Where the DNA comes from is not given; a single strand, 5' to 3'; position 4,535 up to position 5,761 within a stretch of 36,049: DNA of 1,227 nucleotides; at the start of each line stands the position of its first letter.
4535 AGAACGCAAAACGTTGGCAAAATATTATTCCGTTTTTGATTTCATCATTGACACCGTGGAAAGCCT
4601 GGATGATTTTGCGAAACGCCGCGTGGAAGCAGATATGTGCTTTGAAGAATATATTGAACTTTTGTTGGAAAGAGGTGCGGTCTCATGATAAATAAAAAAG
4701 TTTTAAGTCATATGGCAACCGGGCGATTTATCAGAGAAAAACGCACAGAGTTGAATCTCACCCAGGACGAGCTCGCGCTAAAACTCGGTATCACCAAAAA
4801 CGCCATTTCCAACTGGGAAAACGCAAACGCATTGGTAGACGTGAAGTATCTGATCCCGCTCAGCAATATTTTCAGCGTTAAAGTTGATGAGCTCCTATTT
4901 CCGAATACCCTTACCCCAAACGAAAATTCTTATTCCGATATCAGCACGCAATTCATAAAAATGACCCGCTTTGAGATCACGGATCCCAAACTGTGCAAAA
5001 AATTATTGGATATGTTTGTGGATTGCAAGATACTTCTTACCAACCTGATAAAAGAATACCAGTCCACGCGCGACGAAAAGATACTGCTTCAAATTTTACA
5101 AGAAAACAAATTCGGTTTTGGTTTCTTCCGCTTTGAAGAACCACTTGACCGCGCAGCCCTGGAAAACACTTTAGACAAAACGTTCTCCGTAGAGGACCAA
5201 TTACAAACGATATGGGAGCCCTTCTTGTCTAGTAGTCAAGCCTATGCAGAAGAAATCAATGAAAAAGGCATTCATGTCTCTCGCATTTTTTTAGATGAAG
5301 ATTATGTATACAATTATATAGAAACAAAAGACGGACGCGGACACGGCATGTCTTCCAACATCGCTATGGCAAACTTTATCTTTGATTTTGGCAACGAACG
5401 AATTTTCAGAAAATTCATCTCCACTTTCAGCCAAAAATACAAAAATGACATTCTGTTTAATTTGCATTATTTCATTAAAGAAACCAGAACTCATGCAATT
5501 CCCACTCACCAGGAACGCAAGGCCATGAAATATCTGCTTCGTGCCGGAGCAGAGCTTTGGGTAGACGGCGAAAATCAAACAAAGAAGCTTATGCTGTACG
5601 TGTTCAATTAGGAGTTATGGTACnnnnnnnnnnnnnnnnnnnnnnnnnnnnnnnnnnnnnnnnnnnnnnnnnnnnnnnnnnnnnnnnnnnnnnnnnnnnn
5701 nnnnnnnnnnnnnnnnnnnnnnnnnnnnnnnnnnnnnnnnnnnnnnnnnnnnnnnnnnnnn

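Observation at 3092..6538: Four-gene operon of unknown function: small protein, two coupled XRE-HTH proteins, and a zinc-ribbon/pentapeptide-repeat protein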

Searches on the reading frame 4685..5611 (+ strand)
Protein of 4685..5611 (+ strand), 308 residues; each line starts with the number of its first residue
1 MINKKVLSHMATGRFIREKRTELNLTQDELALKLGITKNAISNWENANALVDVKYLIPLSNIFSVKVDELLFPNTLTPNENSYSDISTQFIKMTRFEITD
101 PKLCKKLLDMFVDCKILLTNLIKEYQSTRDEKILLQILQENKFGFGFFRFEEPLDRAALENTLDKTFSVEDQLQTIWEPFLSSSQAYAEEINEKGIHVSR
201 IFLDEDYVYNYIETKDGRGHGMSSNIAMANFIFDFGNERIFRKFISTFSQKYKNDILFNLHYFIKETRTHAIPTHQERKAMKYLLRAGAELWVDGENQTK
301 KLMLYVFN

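Call 5: search_protein_families(library=pfam, proteins=[window:4685-5611:+], max_evalue=0.1)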
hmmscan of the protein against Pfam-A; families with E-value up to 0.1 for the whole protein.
window:4685-5611:+ (308 aa): 6 families
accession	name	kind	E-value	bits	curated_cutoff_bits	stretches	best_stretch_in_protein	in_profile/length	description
PF01381.28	HTH_3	-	1.9e-12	47.4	23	1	16-70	1-55/55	Helix-turn-helix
PF12844.13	HTH_19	-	6e-08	32.9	30.2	1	13-51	1-39/64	Helix-turn-helix domain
PF13560.12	HTH_31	-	0.00057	20.6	27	1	13-52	3-43/64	Helix-turn-helix domain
PF15731.11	MqsA_antitoxin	-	0.0011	19.5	30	1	2-50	60-108/131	Antitoxin component of bacterial toxin-antitoxin system, MqsA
PF15943.11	YdaS_toxin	-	0.015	15.6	30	1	27-67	11-51/65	Bacterial toxin YdaS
PF13744.12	HTH_37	-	0.041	14.1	27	1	13-47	20-54/80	Helix-turn-helix domain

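Call 6: search_protein_families(library=padloc, proteins=[window:4685-5611:+], max_evalue=0.1)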
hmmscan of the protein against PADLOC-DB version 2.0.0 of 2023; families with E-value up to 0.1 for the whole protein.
window:4685-5611:+ (308 aa): 13 families
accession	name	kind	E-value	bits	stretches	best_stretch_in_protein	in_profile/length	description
PDLC02926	HTH_VI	-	2.6e-09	35.2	1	13-79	3-69/92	-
PDLC03945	RmrA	-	9.8e-06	23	1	11-70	2-61/394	-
PDLC03954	RmrA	-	1.9e-05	21.7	1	13-70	12-69/380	-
PDLC04775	PDC-M69A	-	3.1e-05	22.5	1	12-82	8-78/113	-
PDLC03952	RmrA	-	5.6e-05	20.1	1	16-64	27-75/395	-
PDLC03951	RmrA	-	0.00012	19.1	1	17-72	14-69/400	-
PDLC04142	capH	-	0.00035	19.6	1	10-95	5-82/103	capH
PDLC03947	RmrA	-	0.0011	15.9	1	13-67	13-67/383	-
PDLC04133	mad1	-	0.0056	15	1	24-51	5-32/60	mads_1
PDLC03956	RmrA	-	0.0074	13.4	1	19-75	17-73/399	-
PDLC03669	Control_protein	-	0.011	14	1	12-47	10-45/96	control protein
PDLC03949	RmrA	-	0.017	12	1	20-67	11-58/363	-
PDLC03312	MTase_II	-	0.067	8.8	1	10-79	59-128/1344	Type II methyltransferase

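Call 7: search_protein_families(library=phrogs, proteins=[window:4685-5611:+], max_evalue=0.1)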
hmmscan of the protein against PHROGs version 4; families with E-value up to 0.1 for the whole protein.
window:4685-5611:+ (308 aa): 25 families
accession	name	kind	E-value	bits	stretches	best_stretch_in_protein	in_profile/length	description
phrog_8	-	transcription regulation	9.2e-14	52.6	1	10-105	75-150/346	transcriptional regulator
phrog_3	-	transcription regulation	9.4e-12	46.4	1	8-134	85-210/430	transcriptional repressor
phrog_4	-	transcription regulation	4.2e-10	40.2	1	10-80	135-201/400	transcriptional repressor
phrog_2967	-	transcription regulation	4.6e-09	37.1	1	11-71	10-70/225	transcriptional regulator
phrog_4836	-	transcription regulation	1.4e-07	32.3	1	13-73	77-137/194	CII-like regulator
phrog_7241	-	transcription regulation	1.1e-06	29.7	1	4-71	53-121/122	transcriptional regulator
phrog_1373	-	transcription regulation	5.5e-06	27.5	1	13-77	65-129/166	transcriptional regulator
phrog_2439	-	transcription regulation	2.3e-05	24.5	1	12-74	8-70/367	transcriptional regulator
phrog_7950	-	transcription regulation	9e-05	23.5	1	16-47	12-43/68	transcriptional repressor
phrog_4739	-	unknown function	0.00013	22.6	1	14-80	70-136/167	-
phrog_2104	-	unknown function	0.00016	22.8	1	16-47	44-75/103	-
phrog_5119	-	unknown function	0.0003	21.6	1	12-53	54-95/152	-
phrog_2328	-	transcription regulation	0.00062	20.6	1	19-68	23-72/128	transcriptional repressor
phrog_4779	-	transcription regulation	0.0019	19.7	1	10-46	1-37/98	transcriptional regulator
phrog_11187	-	transcription regulation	0.0033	18.2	1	16-46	12-42/63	transcriptional regulator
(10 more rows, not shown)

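Call 8: search_protein_families(library=ncbifam, proteins=[window:4685-5611:+], max_evalue=0.1)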
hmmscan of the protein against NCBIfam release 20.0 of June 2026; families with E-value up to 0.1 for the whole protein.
window:4685-5611:+ (308 aa): 16 families
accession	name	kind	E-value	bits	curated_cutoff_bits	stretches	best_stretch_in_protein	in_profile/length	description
NF041951.1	phage_RstR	subfamily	3.5e-09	36.9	80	1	10-110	1-98/108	RstR family transcriptional repressor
NF047948.1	male_kill_WMK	equivalog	8.1e-08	32.1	300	1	13-110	7-106/300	WO male-killing family protein Wmk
TIGR03070.1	couple_hipB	subfamily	1.5e-06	28.1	71.65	1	13-49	4-40/58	type II toxin-antitoxin system Y4mF family antitoxin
TIGR03830.1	CxxCG_CxxCG_HTH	subfamily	5.1e-06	26.3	61.8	1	10-49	64-103/127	type II TA system antitoxin MqsA family protein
NF007257.0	PRK09706.1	subfamily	1.4e-05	24.9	101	1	12-74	6-68/135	transcriptional repressor DicA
NF052239.1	antitox_spr1629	equivalog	6.2e-05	22.3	335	1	11-110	2-107/377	spr1629 family repressor/antitoxin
NF007271.0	PRK09726.1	equivalog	0.0001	22.2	79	1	8-48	9-49/88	type II toxin-antitoxin system antitoxin HipB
TIGR00270.2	TIGR00270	equivalog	0.00016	21.5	110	1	14-67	78-131/159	multiprotein bridging factor aMBF1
NF041575.1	antitoxPezA_Strep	equivalog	0.00026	21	290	1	13-66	3-56/158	type II toxin-antitoxin system antitoxin PezA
NF003162.0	PRK04140.1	equivalog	0.0021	17.1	263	1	13-67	128-182/317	transcriptional regulator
TIGR04145.2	Firmicu_CTERM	equivalog_domain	0.0055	16.6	50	1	190-241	21-71/191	Firmicu-CTERM sorting domain-containing protein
NF007408.0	PRK09943.1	equivalog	0.014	14.9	211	1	9-71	5-67/185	HTH-type transcriptional regulator PuuR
NF006015.0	PRK08154.1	subfamily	0.024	13.8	204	1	11-78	30-97/314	anaerobic benzoate catabolism transcriptional regulator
NF041265.1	NadS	equivalog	0.025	14.9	60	0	17-46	36-65/94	NadS family protein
NF040522.1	VC1465_fam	subfamily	0.027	14.6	70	1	16-49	1-34/111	VC1465 family Xer recombination activation factor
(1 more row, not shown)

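Call 17: find_encoding_contigs(protein=window:4685-5611:+, flank=10000, max_places=6)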
Protein window:4685-5611:+ (308 aa): no gene with exactly this product is on record in the collection.

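Call 20: find_homologous_proteins(query=window:4685-5611:+, max_evalue=0.001)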
Query window:4685-5611:+ (308 aa): 21 proteins with E <= 0.001 among 1216 candidates.
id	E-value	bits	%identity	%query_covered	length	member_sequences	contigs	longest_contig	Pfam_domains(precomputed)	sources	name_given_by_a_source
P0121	1.8e-201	686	100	100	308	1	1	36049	PF12844.14,PF01381.29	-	-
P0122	9.4e-140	483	70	100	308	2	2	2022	PF12844.14,PF01381.29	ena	-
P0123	1.2e-136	473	71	100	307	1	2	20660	PF12844.14,PF01381.29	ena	-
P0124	2.5e-122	426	68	99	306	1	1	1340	PF12844.14,PF01381.29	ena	-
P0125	8.7e-77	276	46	99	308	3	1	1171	PF12844.14,PF01381.29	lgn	-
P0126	1.0e-72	263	47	98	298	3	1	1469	PF12844.14,PF01381.29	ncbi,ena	-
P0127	8.0e-71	257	45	97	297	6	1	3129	PF12844.14,PF01381.29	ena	-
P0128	1.9e-69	252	45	98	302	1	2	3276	PF12844.14,PF01381.29,PF13560.13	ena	-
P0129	3.3e-69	251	43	99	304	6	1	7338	PF12844.14,PF01381.29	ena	-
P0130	5.2e-67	244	42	99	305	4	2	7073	PF12844.14,PF01381.29,PF13443.13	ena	-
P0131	1.3e-65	240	44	99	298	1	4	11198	PF12844.14,PF01381.29,PF13560.13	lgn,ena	-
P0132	2.9e-63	232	43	99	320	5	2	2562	PF12844.14,PF01381.29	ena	-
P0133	4.1e-63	231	42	99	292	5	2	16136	PF12844.14,PF01381.29,PF13560.13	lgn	-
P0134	4.6e-63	231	42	98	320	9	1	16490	PF12844.14,PF01381.29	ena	-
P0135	9.0e-41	158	44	79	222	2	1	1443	PF12844.14,PF01381.29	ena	-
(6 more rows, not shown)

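Call 21: find_encoding_contigs(protein=P0123, flank=8000, max_places=3)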
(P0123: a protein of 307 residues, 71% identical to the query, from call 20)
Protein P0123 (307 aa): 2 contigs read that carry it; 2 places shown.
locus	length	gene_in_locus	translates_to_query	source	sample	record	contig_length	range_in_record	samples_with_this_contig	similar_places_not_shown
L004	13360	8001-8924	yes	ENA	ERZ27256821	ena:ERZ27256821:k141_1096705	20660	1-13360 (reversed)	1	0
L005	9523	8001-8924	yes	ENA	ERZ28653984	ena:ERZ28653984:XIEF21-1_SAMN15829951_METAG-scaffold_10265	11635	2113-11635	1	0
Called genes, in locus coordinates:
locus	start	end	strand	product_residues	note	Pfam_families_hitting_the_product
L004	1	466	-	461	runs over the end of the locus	PF04055:Radical_SAM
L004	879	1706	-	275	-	PF03747:ADP_ribosyl_GH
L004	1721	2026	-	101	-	-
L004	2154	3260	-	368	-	PF00929:RNase_T (weak)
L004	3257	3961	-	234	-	-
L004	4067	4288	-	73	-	-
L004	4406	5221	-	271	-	-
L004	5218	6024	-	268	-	-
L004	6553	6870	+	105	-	-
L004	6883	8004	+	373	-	PF01381:HTH_3, PF12844:HTH_19 (weak), PF13560:HTH_31 (weak)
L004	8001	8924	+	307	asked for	PF01381:HTH_3, PF12844:HTH_19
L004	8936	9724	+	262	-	-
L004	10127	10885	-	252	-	PF13183:Fer4_8 (faint), PF12797:Fer4_2 (faint), PF13237:Fer4_10, PF25160:LdpA_Fe-S-bd (faint), PF00037:Fer4 (weak), PF12800:Fer4_4 (faint), PF12838:Fer4_7, PF13187:Fer4_9, +2 more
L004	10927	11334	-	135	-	-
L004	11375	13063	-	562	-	PF07992:Pyr_redox_2, PF13450:NAD_binding_8 (faint), PF13738:Pyr_redox_3, PF00070:Pyr_redox, PF02852:Pyr_redox_dim, PF00581:Rhodanese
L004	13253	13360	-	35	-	?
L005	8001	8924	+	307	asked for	PF01381:HTH_3, PF12844:HTH_19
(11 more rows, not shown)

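Call 22: find_encoding_contigs(protein=P0134, flank=8000, max_places=3)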
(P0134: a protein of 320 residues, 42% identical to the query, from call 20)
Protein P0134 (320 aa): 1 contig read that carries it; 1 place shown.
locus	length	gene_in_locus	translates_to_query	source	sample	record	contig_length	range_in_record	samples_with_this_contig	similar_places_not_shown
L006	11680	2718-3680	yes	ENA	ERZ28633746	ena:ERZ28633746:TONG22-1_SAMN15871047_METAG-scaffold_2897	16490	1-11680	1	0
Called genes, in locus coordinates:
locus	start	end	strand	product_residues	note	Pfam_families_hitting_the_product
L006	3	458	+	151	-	?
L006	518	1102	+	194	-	PF12728:HTH_17 (weak)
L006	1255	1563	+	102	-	-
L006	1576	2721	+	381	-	PF01381:HTH_3, PF12844:HTH_19, PF13560:HTH_31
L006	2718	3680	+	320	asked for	PF01381:HTH_3, PF12844:HTH_19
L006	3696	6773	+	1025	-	PF00580:UvrD-helicase, PF13245:AAA_19, PF13604:AAA_30 (faint), PF13361:UvrD_C, PF13538:UvrD_C_2 (faint), PF01396:Zn_ribbon_Top1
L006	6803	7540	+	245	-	PF02493:MORN (weak), PF13424:TPR_12 (weak), PF13428:TPR_14 (faint), PF13432:TPR_16 (faint), PF00515:TPR_1, PF07719:TPR_2 (weak), PF13181:TPR_8, PF13414:TPR_11, +6 more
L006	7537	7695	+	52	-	-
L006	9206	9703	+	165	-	-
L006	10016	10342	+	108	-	PF01337:Barstar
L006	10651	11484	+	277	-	-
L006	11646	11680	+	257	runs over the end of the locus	PF23023:Anti-Pycsar_Apyc1, PF12706:Lactamase_B_2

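Call 23: find_encoding_contigs(protein=P0133, flank=8000, max_places=3)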
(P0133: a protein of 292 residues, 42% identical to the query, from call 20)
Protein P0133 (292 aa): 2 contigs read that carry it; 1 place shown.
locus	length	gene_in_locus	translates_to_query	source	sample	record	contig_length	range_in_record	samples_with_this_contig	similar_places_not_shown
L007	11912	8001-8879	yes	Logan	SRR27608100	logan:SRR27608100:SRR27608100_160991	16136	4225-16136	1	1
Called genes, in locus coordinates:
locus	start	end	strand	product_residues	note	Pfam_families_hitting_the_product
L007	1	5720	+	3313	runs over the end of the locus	?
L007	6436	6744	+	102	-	-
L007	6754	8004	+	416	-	PF01381:HTH_3, PF12844:HTH_19 (weak), PF13560:HTH_31 (weak)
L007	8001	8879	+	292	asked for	PF13560:HTH_31 (weak), PF01381:HTH_3, PF12844:HTH_19 (weak)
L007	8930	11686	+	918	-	PF00580:UvrD-helicase, PF13245:AAA_19 (weak)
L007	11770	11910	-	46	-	?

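Call 27: find_related_loci(query=A1, collection=genome_contigs, flank=10000)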
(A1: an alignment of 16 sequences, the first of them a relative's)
Query A1 (308 aa) in genome_contigs; peptide patterns used: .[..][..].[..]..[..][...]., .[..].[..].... (x = any residue, [..] = any of these).
122 stretches matched a pattern; 16 encode a relative of the query (tblastn E <= 1e-3); 16 distinct loci.
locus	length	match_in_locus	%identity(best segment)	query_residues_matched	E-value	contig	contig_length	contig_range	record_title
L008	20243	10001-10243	36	11-91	2e-10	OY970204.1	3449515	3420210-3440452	MAG: uncultured Solirubrobacterales bacterium isolate MFD04967.bin.c.7 genome assembly, chromosome: 1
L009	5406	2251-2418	39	16-71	1e-8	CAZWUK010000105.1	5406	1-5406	MAG TPA_asm: uncultured Oscillospiraceae bacterium isolate SRP263991_co7_275 genome assembly, contig: NODE_34725_length_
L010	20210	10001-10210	41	2-71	2e-8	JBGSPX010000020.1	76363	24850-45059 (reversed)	MAG: Proteocatella sp. isolate JTS-AC315 k141_3158102, whole genome shotgun sequence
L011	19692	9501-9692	41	13-68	4e-8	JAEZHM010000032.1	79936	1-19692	MAG: Bacillota bacterium isolate OH_CDB_136 k127_280844, whole genome shotgun sequence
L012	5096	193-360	38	16-71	9e-8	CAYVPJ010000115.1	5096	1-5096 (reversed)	MAG TPA_asm: uncultured Oscillospiraceae bacterium isolate SRP192927_co6_234 genome assembly, contig: NODE_46015_length_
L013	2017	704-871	38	16-71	1e-7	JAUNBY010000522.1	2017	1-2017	MAG: Clostridia bacterium isolate S1R_St_71 NODE_21540_length_2017_cov_5.477064, whole genome shotgun sequence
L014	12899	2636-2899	26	16-108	2e-7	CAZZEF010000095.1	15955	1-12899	MAG TPA_asm: uncultured Planctomycetaceae bacterium isolate SRP192927_co4_759 genome assembly, contig: NODE_7795_length_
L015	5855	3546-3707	39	14-70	2e-7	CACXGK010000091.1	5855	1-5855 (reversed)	MAG: uncultured Ruminococcus sp. isolate RUG11230 genome assembly, contig: RUG11230_asm_91, whole genome shotgun sequenc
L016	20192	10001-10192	39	13-68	2e-7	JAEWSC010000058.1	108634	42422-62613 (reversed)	MAG: Bacillota bacterium isolate OH_SBrB_91 k127_12106, whole genome shotgun sequence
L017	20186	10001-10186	34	13-74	6e-7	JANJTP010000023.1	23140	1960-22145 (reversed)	MAG: Solirubrobacteraceae bacterium isolate RX2_metabat.bin.12 RX2_k141_532223, whole genome shotgun sequence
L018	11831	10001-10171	35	13-69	5e-7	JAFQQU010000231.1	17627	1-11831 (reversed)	MAG: Clostridia bacterium isolate RGIG2066 Goat_Colon-2__c550650, whole genome shotgun sequence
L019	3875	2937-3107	37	13-69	9e-7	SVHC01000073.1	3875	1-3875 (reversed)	MAG: Clostridiales bacterium isolate SIG374 NODE_317750_length_3875_cov_2.359392, whole genome shotgun sequence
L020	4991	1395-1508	42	16-53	2e-5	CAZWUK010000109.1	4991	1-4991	MAG TPA_asm: uncultured Oscillospiraceae bacterium isolate SRP263991_co7_275 genome assembly, contig: NODE_39157_length_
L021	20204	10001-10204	32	11-78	2e-5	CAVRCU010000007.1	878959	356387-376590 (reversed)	MAG: uncultured Solirubrobacterales bacterium isolate MFD03399.bin.2.113 genome assembly, contig: contig_9074, whole gen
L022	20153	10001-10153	35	16-66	9e-5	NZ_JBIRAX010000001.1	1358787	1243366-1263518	Actinomadura sp. 3N508 contig_1, whole genome shotgun sequence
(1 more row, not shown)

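Call 28: find_related_loci(query=A1, collection=metagenome_contigs, flank=8000)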
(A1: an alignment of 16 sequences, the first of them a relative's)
Query A1 (308 aa) in metagenome_contigs; peptide patterns used: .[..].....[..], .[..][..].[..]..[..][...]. (x = any residue, [..] = any of these).
600 stretches matched a pattern (row limit reached: there are more); 357 encode a relative of the query (tblastn E <= 1e-3); the best 80 are kept; 80 distinct loci.
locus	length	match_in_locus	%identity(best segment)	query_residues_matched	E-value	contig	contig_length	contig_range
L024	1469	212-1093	47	2-303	7e-84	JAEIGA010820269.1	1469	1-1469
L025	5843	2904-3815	43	2-306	2e-74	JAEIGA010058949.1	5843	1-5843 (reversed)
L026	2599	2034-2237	50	5-72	3e-15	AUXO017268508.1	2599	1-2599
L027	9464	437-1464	32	4-148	2e-14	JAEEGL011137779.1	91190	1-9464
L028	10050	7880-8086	45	3-71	1e-13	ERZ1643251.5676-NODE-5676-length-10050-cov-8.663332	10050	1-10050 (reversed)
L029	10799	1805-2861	38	5-99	3e-13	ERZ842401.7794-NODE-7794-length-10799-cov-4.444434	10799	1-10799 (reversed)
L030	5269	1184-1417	41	13-91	9e-13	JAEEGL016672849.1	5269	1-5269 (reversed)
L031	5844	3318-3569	37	10-92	9e-13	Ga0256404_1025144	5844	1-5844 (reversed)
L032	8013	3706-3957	36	10-92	9e-13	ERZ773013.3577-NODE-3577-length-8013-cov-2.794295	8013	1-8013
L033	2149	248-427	47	13-72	1e-12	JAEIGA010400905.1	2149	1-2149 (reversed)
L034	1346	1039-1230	42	13-76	8e-13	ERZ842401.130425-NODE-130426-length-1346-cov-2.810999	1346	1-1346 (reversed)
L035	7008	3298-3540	35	13-92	4e-12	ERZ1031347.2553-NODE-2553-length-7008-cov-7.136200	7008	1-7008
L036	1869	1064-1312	33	10-91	3e-12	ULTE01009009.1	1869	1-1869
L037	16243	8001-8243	35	13-92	4e-12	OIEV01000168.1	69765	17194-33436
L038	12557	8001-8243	35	13-92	4e-12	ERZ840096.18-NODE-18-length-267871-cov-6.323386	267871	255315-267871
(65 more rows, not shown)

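Call 29: find_encoding_contigs(protein=P0131, flank=8000, max_places=3)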
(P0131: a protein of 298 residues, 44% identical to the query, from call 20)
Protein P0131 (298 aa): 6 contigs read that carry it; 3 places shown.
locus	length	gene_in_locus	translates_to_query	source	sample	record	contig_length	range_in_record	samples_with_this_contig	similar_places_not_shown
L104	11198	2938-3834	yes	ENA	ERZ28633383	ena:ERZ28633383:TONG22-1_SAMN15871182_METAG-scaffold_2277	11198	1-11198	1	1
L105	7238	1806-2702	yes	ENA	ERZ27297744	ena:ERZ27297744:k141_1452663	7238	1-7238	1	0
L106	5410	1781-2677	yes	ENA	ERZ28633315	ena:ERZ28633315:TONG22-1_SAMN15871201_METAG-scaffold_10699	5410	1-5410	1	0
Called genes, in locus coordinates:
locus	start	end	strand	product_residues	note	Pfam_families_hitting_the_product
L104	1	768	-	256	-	?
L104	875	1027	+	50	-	-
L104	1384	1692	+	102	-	-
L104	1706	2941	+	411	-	PF01381:HTH_3, PF12844:HTH_19 (weak), PF13560:HTH_31 (weak)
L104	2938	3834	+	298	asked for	PF13560:HTH_31 (weak), PF01381:HTH_3, PF12844:HTH_19 (weak)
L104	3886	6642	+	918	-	PF13245:AAA_19 (faint), PF01443:Viral_helicase1 (faint), PF00580:UvrD-helicase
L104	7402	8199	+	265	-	PF01261:AP_endonuc_2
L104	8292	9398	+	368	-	PF00149:Metallophos, PF12850:Metallophos_2 (weak)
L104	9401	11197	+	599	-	?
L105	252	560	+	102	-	-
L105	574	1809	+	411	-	PF01381:HTH_3, PF12844:HTH_19, PF13560:HTH_31 (weak)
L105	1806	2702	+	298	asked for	PF13560:HTH_31 (weak), PF01381:HTH_3, PF12844:HTH_19 (weak)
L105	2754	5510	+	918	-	PF00580:UvrD-helicase (weak), PF13245:AAA_19 (faint)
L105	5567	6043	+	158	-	-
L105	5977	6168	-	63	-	-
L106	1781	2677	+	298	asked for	PF13560:HTH_31 (weak), PF01381:HTH_3, PF12844:HTH_19 (weak)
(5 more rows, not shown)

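Call 30: find_encoding_contigs(protein=P0129, flank=8000, max_places=3)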
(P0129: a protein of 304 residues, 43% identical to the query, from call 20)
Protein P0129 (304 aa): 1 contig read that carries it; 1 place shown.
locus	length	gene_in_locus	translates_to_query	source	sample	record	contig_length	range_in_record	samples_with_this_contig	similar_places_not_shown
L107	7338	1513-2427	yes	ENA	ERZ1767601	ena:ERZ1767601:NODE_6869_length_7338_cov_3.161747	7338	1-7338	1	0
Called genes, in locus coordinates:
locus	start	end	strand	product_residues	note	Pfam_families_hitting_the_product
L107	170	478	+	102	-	-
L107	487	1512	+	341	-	PF01381:HTH_3, PF12844:HTH_19 (weak), PF13560:HTH_31 (weak)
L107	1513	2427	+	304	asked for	PF01381:HTH_3, PF12844:HTH_19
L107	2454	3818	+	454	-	-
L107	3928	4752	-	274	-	PF11992:TgpA_N (faint)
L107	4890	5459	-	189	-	-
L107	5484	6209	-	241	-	-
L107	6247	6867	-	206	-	-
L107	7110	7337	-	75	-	?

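Call 31: find_encoding_contigs(protein=P0130, flank=8000, max_places=3)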
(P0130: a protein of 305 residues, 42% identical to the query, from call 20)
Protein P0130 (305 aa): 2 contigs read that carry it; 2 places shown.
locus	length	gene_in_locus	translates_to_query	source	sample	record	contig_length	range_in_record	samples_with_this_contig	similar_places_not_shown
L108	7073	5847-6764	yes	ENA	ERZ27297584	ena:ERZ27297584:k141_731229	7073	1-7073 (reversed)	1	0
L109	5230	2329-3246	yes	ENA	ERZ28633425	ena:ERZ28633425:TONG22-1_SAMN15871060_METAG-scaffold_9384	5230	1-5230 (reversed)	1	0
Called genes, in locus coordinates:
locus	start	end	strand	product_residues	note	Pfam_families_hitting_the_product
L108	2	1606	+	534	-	?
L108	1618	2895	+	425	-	PF01408:GFO_IDH_MocA, PF02894:GFO_IDH_MocA_C, PF22725:GFO_IDH_MocA_C3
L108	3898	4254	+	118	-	PF05635:23S_rRNA_IVP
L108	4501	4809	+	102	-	-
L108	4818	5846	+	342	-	PF01381:HTH_3, PF12844:HTH_19 (weak), PF13560:HTH_31 (weak)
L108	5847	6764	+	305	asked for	PF01381:HTH_3, PF12844:HTH_19 (weak), PF13443:HTH_26 (weak)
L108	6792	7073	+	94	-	?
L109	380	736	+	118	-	PF05635:23S_rRNA_IVP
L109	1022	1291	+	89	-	-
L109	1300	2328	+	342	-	PF01381:HTH_3, PF12844:HTH_19 (weak), PF13560:HTH_31 (weak)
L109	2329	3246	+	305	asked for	PF01381:HTH_3, PF12844:HTH_19 (weak), PF13443:HTH_26 (weak)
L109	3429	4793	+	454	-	-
